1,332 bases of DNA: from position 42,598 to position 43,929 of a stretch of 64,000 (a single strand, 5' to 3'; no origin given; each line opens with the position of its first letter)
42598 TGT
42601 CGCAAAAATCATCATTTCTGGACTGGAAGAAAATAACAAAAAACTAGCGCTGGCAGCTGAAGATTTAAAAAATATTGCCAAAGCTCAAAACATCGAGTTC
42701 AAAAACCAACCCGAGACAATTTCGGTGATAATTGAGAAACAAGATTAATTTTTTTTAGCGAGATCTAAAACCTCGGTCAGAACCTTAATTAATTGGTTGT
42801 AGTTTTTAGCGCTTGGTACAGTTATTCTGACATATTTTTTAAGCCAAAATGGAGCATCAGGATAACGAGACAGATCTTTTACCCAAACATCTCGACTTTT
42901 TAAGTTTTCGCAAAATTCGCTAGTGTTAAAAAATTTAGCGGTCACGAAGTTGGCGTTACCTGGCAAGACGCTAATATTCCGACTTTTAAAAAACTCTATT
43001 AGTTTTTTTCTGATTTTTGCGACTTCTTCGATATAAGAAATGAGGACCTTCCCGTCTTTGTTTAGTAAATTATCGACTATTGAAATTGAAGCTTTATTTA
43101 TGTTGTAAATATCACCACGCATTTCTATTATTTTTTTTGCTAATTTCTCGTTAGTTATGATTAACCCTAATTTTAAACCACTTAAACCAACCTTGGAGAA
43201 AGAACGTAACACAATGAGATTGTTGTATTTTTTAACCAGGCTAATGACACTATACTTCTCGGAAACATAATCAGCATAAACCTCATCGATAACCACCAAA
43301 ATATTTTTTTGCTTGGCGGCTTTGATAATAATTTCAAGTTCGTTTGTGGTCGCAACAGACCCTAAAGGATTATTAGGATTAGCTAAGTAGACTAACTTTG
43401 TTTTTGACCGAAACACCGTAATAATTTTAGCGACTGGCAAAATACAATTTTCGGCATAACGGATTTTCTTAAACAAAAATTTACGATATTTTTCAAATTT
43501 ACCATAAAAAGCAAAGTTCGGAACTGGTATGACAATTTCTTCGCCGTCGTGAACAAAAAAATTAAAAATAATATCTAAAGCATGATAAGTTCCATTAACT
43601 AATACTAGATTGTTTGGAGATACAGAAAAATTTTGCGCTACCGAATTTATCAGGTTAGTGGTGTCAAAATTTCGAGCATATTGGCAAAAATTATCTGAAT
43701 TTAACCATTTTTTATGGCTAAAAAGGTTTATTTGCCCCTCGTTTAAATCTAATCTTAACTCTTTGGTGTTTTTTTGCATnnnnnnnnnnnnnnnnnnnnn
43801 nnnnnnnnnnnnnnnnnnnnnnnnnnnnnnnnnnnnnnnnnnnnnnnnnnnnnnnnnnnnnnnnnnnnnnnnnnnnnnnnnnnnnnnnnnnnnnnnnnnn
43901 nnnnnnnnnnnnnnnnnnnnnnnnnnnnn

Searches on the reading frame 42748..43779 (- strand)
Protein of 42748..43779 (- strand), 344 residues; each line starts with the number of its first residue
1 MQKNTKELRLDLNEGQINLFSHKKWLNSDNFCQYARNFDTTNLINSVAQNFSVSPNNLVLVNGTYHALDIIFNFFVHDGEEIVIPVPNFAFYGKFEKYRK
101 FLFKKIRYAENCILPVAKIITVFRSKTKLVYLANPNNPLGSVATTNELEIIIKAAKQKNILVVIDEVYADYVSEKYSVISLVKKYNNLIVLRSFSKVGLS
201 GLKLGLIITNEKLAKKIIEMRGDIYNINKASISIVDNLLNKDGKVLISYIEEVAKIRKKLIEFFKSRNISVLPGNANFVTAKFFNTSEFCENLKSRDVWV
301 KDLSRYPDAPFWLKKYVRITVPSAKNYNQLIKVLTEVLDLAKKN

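Call 91: search_protein_families(library=pfam, proteins=[window:42748-43779:-], max_evalue=0.001)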
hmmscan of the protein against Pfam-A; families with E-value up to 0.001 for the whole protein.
window:42748-43779:- (344 aa): 3 families
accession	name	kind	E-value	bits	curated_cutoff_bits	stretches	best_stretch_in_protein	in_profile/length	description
PF00155.27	Aminotran_1_2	-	2.5e-39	136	19.7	1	42-333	46-360/361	Aminotransferase class I and II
PF01053.26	Cys_Met_Meta_PP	-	5.6e-07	28.9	27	1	56-169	69-177/381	Cys/Met metabolism PLP-dependent enzyme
PF00266.25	Aminotran_5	-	3.6e-06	26.6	21.5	1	46-167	51-177/371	Aminotransferase class-V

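Call 94: search_protein_families(library=ncbifam, proteins=[window:42748-43779:-], max_evalue=0.01)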
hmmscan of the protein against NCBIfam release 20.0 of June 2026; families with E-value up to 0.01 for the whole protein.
window:42748-43779:- (344 aa): 90 families (the best 25 are shown)
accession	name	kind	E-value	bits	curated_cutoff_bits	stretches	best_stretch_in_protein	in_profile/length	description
TIGR01141.1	hisC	equivalog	2.3e-59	201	276.55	1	6-337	21-349/349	histidinol-phosphate transaminase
TIGR01140.1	L_thr_O3P_dcar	equivalog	3.2e-36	125.1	290.55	1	32-334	43-330/331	threonine-phosphate decarboxylase CobD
NF006580.0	PRK09105.1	subfamily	1.2e-34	119.7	444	1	33-338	77-371/375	pyridoxal phosphate-dependent aminotransferase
NF003496.0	PRK05166.1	equivalog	6.2e-34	117.3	540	1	38-339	71-371/373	histidinol-phosphate transaminase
NF002878.0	PRK03321.1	subfamily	3.5e-32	111.5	374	1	39-337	58-348/352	histidinol-phosphate transaminase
NF041364.1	GntC_guanitoxin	equivalog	1.5e-30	106.3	415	1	29-320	28-338/356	guanitoxin biosynthesis PLP-dependent (S)-gamma-hydroxy-L-arginine cyclodehydratase GntC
NF006225.0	PRK08354.1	equivalog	2.4e-29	102.7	288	1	56-337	61-315/318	putative aminotransferase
NF051461.1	pyoverd_PtaA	equivalog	5.7e-27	94.4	500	1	40-335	71-357/359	pyoverdine biosynthesis transaminase PtaA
NF006014.0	PRK08153.1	equivalog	2e-26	92.7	510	1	39-343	69-369/370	pyridoxal phosphate-dependent aminotransferase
NF004870.0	PRK06225.1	equivalog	6.9e-26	90.9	351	1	27-321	55-356/380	pyridoxal phosphate-dependent aminotransferase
NF002877.0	PRK03317.1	equivalog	4.4e-25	88.2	409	1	49-339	87-368/374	histidinol-phosphate transaminase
NF005744.0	PRK07568.1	subfamily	2.9e-23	82.3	389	1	49-262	82-303/398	pyridoxal phosphate-dependent aminotransferase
NF041091.1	asp_aminotase_Arch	equivalog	9.1e-22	77.4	550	1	48-326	80-363/376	aspartate aminotransferase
NF006230.0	PRK08363.1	equivalog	1.5e-21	76.7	534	1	50-235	88-276/398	alanine aminotransferase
TIGR01265.1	tyr_nico_aTase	subfamily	7.3e-21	74.6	292.45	1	45-214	80-260/403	tyrosine/nicotianamine family aminotransferase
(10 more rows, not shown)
